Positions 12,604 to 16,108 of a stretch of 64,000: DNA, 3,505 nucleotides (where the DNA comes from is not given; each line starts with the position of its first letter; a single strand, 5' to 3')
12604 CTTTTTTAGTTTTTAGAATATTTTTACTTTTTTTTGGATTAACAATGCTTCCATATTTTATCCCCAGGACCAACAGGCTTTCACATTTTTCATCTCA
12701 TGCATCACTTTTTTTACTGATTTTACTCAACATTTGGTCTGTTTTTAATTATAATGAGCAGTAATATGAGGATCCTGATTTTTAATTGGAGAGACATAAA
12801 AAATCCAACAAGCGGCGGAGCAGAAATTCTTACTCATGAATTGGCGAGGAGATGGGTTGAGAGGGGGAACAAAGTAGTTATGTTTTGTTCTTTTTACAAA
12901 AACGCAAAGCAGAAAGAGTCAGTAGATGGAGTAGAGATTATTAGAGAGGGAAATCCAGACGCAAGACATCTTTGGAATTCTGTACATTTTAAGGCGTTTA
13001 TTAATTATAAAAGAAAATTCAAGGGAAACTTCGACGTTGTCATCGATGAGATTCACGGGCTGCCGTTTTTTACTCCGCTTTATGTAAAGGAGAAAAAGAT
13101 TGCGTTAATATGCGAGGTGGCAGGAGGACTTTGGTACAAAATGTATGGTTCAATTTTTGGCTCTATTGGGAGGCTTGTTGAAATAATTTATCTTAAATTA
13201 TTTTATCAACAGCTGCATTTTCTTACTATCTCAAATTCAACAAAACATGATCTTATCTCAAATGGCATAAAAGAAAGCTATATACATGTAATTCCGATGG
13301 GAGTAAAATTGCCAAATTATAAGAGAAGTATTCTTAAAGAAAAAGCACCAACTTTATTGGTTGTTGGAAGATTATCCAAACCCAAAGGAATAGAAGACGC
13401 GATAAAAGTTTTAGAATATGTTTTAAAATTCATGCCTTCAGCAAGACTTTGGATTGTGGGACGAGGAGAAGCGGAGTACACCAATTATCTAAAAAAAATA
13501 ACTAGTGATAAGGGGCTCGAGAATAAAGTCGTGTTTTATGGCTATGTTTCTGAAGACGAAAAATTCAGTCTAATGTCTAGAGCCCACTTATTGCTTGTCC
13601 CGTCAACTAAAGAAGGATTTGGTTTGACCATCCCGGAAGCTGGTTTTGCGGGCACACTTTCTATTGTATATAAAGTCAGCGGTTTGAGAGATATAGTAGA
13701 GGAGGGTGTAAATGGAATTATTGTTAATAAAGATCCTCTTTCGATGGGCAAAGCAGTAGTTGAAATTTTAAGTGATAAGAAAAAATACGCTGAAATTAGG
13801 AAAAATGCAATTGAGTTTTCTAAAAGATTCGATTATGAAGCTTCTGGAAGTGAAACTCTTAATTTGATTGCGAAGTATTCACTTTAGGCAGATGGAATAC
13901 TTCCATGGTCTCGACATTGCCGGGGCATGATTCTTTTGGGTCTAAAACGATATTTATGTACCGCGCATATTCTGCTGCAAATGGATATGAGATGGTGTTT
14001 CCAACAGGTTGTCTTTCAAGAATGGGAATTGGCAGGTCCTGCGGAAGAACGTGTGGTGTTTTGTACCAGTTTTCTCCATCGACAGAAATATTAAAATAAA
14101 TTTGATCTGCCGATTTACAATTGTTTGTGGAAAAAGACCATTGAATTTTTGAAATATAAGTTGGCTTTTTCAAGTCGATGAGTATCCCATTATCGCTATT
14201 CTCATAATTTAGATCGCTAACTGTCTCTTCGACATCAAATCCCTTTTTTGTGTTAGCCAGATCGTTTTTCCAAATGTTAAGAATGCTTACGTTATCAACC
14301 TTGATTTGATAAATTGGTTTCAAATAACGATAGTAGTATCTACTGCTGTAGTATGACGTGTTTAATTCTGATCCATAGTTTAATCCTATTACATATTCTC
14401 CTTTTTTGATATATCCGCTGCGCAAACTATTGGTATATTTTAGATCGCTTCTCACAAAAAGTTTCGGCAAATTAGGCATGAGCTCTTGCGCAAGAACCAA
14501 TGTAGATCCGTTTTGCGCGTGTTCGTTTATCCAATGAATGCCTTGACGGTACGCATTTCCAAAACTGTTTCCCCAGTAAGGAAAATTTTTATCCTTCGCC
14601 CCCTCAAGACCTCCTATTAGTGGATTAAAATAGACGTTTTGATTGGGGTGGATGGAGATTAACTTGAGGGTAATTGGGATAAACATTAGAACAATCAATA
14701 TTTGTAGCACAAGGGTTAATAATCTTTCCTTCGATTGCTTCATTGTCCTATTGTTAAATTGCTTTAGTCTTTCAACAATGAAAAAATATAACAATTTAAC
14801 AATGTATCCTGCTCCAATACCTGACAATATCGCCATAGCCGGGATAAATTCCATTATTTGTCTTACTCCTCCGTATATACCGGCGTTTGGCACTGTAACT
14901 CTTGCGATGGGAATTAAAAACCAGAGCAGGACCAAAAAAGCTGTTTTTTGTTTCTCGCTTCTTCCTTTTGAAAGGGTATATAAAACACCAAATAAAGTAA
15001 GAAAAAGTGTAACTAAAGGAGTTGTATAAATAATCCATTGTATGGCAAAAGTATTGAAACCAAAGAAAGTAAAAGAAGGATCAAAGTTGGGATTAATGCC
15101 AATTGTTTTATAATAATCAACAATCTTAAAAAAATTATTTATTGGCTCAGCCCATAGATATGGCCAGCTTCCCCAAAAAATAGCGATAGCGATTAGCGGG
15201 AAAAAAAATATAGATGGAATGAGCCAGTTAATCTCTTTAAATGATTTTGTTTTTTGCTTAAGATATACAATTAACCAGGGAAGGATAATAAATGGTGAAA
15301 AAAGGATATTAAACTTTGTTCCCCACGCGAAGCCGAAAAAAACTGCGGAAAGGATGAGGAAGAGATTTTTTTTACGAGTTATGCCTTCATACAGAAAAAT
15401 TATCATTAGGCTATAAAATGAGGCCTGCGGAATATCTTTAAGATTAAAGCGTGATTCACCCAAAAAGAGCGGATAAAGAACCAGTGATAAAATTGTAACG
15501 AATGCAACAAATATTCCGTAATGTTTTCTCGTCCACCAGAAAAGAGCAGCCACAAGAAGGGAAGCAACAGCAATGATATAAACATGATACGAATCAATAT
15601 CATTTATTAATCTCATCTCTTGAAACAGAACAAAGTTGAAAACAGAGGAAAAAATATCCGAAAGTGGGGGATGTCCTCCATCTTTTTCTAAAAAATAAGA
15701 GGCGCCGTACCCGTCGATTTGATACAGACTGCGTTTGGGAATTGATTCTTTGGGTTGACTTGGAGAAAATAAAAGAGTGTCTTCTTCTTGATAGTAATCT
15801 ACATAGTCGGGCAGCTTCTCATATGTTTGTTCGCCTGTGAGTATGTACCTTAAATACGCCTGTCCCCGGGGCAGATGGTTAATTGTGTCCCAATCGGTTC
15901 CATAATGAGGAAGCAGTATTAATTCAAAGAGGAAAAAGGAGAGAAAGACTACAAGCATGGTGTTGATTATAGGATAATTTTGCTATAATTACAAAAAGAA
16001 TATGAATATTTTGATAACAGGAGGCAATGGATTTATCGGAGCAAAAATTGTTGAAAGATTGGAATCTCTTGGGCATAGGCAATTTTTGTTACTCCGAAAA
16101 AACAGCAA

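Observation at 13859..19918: Inverted pair of near-identical GT-C paralogs bracketing an epimerase + GT4 module; a 38-nt stretch is identical but for one base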

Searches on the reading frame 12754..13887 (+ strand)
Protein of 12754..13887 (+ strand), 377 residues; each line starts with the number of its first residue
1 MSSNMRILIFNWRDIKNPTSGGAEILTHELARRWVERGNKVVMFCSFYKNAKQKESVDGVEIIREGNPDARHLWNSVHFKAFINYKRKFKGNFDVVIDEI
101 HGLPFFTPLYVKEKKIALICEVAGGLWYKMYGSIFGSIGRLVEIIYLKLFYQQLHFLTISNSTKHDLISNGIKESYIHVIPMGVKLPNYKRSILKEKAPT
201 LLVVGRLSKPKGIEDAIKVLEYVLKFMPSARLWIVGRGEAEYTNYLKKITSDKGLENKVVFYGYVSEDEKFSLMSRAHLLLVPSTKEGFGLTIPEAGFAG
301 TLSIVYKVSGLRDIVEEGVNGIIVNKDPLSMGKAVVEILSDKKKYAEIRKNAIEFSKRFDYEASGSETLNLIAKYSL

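Call 5: search_protein_families(library=pfam, proteins=[window:12754-13887:+], max_evalue=0.01)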
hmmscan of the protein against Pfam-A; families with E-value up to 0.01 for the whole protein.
window:12754-13887:+ (377 aa): 5 families
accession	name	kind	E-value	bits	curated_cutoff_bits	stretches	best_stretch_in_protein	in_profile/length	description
PF00534.26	Glycos_transf_1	-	8.3e-33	113.8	26.4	1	193-354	10-171/172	Glycosyl transferases group 1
PF13692.12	Glyco_trans_1_4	-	2.3e-27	96.4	27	1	199-341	2-142/142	Glycosyl transferases group 1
PF20706.3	GT4-conflict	-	5.6e-15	55.7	26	1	168-353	165-351/385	Family 4 Glycosyltransferase in conflict systems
PF13439.12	Glyco_transf_4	-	9.6e-15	55.4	28.5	1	21-185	2-167/170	Glycosyltransferase Family 4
PF13579.12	Glyco_trans_4_4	-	0.0011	19.7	29.7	1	21-183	1-158/158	Glycosyl transferase 4-like domain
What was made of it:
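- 12754..13887 (+): GT4 glycosyltransferase (377 aa), convergent with A and overlapping its 3' end. Call 5.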

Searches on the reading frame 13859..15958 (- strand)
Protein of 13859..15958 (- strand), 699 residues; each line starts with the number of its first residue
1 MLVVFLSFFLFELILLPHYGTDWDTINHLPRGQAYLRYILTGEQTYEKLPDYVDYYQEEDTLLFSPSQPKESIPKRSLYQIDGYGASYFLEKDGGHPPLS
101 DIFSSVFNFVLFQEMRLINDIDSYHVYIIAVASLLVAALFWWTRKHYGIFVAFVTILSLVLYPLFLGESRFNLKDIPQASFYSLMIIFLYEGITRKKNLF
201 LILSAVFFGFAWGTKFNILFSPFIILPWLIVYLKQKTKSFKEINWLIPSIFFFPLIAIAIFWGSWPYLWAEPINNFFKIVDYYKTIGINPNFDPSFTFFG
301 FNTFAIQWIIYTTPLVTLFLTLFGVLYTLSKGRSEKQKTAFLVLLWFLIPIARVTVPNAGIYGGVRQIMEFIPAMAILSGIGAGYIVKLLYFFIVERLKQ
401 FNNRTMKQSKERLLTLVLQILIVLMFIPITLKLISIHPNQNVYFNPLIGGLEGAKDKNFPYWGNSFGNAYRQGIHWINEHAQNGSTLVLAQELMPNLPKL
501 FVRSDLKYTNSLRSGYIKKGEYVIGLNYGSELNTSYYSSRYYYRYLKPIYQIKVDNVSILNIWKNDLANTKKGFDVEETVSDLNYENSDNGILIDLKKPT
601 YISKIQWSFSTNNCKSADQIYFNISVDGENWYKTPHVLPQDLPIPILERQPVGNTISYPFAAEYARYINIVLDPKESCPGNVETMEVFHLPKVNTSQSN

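Call 5: search_protein_families(library=pfam, proteins=[window:13859-15958:-], max_evalue=0.01)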
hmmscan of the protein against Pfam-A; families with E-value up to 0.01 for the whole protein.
window:13859-15958:- (699 aa): 2 families
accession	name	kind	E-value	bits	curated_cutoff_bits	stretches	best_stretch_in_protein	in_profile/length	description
PF13231.12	PMT_2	-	1.4e-06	29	26.1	1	122-262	22-160/160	Dolichyl-phosphate-mannose-protein mannosyltransferase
PF02366.24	PMT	-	0.0012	18.9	22.7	1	130-261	90-233/245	Dolichyl-phosphate-mannose-protein mannosyltransferase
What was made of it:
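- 13859..15958 (-): ORF A: long-form GT-C (PMT_2) membrane glycosyltransferase, 699 aa. PF13231 PMT_2 scores 29.0 bits against a cut-off of 26.1 (call 5).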

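Call 40: list_cluster_members(proteins=[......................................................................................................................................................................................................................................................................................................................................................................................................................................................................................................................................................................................, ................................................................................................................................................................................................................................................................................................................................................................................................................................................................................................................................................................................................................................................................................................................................, window:13862-15958:-, window:18203-19915:+])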
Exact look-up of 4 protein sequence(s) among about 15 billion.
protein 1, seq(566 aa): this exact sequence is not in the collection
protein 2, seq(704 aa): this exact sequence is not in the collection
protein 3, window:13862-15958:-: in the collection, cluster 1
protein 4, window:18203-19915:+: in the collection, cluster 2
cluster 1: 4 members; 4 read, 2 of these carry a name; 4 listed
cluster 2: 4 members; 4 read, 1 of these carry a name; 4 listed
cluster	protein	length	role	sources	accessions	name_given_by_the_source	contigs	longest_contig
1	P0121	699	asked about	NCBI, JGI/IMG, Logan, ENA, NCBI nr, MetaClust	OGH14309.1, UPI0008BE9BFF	MAG: hypothetical protein A2687_01635 [Candidatus Levybacteria bacterium ... | status=active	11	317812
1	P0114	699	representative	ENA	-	-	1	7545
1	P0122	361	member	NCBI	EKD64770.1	MAG: hypothetical protein ACD_50C00307G0001, partial [uncultured bacterium]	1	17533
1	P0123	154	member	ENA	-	-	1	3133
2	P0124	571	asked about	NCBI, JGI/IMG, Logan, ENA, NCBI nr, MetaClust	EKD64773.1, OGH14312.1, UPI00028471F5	MAG: glycosyltransferase [uncultured bacterium] | status=active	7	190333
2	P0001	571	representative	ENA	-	-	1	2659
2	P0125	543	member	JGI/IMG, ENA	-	-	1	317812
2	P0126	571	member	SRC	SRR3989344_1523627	-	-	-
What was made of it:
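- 13859..15958 (-): Identical protein OGH14309.1 is from a Candidatus Levybacteria MAG (call 40).
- Both predicted chimeric proteins are absent from 15 billion proteins (call 40).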

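Call 42: find_encoding_contigs(protein=window:13859-15958:-, flank=7000, max_places=10)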
Protein window:13859-15958:- (699 aa): 14 contigs read that carry it; 7 places shown.
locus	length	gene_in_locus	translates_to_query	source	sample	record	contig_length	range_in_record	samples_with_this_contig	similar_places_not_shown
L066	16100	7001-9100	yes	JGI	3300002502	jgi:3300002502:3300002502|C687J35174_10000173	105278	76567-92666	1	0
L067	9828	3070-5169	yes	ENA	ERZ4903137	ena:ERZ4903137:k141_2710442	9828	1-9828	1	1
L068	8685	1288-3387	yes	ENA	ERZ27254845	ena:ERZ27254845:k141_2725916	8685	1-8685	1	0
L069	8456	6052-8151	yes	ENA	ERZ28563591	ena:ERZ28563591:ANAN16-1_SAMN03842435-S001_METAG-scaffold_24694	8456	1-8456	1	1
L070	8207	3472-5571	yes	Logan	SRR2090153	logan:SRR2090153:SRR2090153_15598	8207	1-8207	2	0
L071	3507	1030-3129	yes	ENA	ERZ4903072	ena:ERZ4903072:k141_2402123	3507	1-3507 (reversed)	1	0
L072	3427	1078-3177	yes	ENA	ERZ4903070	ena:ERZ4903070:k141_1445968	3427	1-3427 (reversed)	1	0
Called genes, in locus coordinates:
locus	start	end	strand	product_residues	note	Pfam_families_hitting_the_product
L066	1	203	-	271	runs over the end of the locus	PF00535:Glycos_transf_2, PF10111:Glyco_tranf_2_2 (weak), PF13641:Glyco_tranf_2_3, PF02709:Glyco_transf_7C (weak)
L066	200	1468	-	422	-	PF03446:NAD_binding_2 (weak), PF03721:UDPG_MGDP_dh_N, PF00984:UDPG_MGDP_dh, PF03720:UDPG_MGDP_dh_C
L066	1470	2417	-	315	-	PF01073:3Beta_HSD, PF01370:Epimerase, PF02719:Polysacc_synt_2, PF04321:RmlD_sub_bind, PF07993:NAD_binding_4, PF16363:GDP_Man_Dehyd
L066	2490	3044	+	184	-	PF18915:DUF5667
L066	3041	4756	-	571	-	-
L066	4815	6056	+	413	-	PF13439:Glyco_transf_4, PF13477:Glyco_trans_4_2, PF13579:Glyco_trans_4_4, PF00534:Glycos_transf_1, PF13692:Glyco_trans_1_4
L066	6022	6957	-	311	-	PF00106:adh_short (weak), PF01073:3Beta_HSD, PF01370:Epimerase, PF02719:Polysacc_synt_2, PF04321:RmlD_sub_bind, PF08659:KR, PF13460:NAD_binding_10 (weak), PF16363:GDP_Man_Dehyd, +2 more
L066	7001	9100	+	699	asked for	PF13231:PMT_2 (weak)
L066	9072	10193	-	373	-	PF13439:Glyco_transf_4, PF20706:GT4-conflict, PF00534:Glycos_transf_1, PF13692:Glyco_trans_1_4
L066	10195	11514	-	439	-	PF13231:PMT_2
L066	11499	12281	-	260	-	PF13641:Glyco_tranf_2_3 (weak), PF00535:Glycos_transf_2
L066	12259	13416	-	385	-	PF13440:Polysacc_synt_3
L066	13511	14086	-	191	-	PF00908:dTDP_sugar_isom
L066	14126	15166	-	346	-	-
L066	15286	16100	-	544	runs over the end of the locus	PF09586:YfhO (faint), PF10131:PTPS_related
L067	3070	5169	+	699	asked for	PF13231:PMT_2 (weak)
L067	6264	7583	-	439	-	PF13231:PMT_2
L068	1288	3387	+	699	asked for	PF13231:PMT_2 (weak)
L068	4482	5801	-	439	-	PF13231:PMT_2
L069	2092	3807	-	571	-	PF13231:PMT_2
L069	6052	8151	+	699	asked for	PF13231:PMT_2 (weak)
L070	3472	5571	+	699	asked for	PF13231:PMT_2 (weak)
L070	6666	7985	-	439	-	PF13231:PMT_2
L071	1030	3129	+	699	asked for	PF13231:PMT_2 (weak)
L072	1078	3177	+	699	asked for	PF13231:PMT_2 (weak)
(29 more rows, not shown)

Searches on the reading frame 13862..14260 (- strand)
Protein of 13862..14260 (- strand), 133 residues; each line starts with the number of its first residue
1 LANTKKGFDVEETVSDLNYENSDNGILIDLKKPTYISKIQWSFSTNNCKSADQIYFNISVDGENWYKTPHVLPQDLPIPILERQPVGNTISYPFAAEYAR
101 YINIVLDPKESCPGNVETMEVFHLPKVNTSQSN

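Call 34: search_protein_families(library=pfam, proteins=[window:13862-14260:-], max_evalue=0.01)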
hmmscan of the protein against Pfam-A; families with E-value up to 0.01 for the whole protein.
seq(133 aa): 3 families
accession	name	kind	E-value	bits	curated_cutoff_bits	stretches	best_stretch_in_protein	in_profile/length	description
PF22633.2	F5_F8_type_C_2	-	0.00094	20.2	27.8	1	18-104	15-91/91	NedA-like, galactose-binding domain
PF00754.31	F5_F8_type_C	-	0.0043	17.6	28.2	1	24-106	35-112/127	F5/8 type C domain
PF22787.1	Tag1_M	-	0.0068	16.6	27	1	3-56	13-64/165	Tag1 middle barrel-like domain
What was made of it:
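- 13859..14260 (-): C-terminal ~133-aa extension found only in A (possible carbohydrate-binding beta-sandwich). Only sub-threshold matches to F5/8 type C-like domains (PF22633 at 20.2 bits vs 27.8; PF00754 at 17.6 vs 28.2; call 34).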
